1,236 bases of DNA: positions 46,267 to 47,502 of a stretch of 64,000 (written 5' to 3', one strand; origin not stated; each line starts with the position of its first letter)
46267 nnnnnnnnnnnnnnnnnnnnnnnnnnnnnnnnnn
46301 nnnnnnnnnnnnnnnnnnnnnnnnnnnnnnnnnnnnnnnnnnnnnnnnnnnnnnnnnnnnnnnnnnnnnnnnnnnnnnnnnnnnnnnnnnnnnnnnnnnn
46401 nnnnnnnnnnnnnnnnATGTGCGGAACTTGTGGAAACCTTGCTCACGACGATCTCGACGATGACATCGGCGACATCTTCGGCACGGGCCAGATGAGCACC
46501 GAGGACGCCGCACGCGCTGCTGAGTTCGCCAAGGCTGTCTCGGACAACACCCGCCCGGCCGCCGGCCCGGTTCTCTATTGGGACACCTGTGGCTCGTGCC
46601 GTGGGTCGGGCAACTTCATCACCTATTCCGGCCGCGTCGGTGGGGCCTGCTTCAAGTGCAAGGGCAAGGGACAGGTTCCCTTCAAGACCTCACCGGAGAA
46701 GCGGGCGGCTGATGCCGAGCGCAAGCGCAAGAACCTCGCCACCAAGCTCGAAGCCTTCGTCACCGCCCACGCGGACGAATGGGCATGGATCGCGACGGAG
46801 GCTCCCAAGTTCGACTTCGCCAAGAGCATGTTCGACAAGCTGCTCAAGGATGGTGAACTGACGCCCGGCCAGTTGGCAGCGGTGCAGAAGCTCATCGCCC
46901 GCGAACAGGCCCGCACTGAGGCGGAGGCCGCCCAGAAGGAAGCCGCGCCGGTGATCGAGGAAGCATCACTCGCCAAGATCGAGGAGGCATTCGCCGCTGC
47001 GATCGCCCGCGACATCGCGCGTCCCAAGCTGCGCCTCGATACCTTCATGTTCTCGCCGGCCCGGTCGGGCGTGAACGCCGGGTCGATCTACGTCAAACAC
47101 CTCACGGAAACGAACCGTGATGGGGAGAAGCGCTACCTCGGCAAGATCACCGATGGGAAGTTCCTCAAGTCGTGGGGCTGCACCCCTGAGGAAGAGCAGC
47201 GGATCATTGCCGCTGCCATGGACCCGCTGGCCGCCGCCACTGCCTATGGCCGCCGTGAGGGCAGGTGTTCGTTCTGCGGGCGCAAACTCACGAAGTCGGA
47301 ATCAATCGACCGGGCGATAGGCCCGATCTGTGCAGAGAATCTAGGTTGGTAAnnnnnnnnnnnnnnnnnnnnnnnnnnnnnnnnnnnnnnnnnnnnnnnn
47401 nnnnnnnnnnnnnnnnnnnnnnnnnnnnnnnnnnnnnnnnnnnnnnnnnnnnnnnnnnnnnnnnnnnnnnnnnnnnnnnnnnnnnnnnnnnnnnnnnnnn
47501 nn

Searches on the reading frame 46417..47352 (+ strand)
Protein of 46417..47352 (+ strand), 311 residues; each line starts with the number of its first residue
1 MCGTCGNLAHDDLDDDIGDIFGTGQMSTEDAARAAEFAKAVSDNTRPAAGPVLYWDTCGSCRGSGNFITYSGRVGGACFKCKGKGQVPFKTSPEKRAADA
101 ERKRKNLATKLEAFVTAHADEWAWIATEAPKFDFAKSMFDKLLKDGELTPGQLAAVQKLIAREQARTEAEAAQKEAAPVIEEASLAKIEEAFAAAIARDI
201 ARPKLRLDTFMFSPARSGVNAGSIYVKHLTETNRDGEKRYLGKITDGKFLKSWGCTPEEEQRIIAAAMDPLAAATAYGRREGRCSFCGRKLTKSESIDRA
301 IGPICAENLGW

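Call 11: search_protein_families(library=phrogs, proteins=[window:46417-47352:+], max_evalue=0.001)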
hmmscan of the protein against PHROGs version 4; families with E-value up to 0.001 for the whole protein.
window:46417-47352:+ (311 aa): 10 families
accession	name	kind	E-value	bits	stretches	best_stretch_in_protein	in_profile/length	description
phrog_4046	-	unknown function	5.6e-79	266.8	1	12-311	9-301/301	-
phrog_636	-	unknown function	2.5e-15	58.4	1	149-311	93-234/254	-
phrog_6032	-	unknown function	7.6e-11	43.3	1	267-307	232-272/296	-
phrog_20259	-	unknown function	2e-06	28.7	1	224-308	45-136/140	-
phrog_4095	-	unknown function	2.8e-05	24.8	1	51-121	30-93/234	-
phrog_25989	-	unknown function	3.3e-05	25.1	1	283-307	4-28/70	-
phrog_37598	-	unknown function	9.1e-05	23.3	1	57-121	57-119/163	-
phrog_32167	-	unknown function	0.0001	23.1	1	57-119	156-216/285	-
phrog_12580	-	unknown function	0.00022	21.5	1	253-307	198-254/256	-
phrog_9961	-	unknown function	0.00078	21.1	1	57-98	9-48/99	-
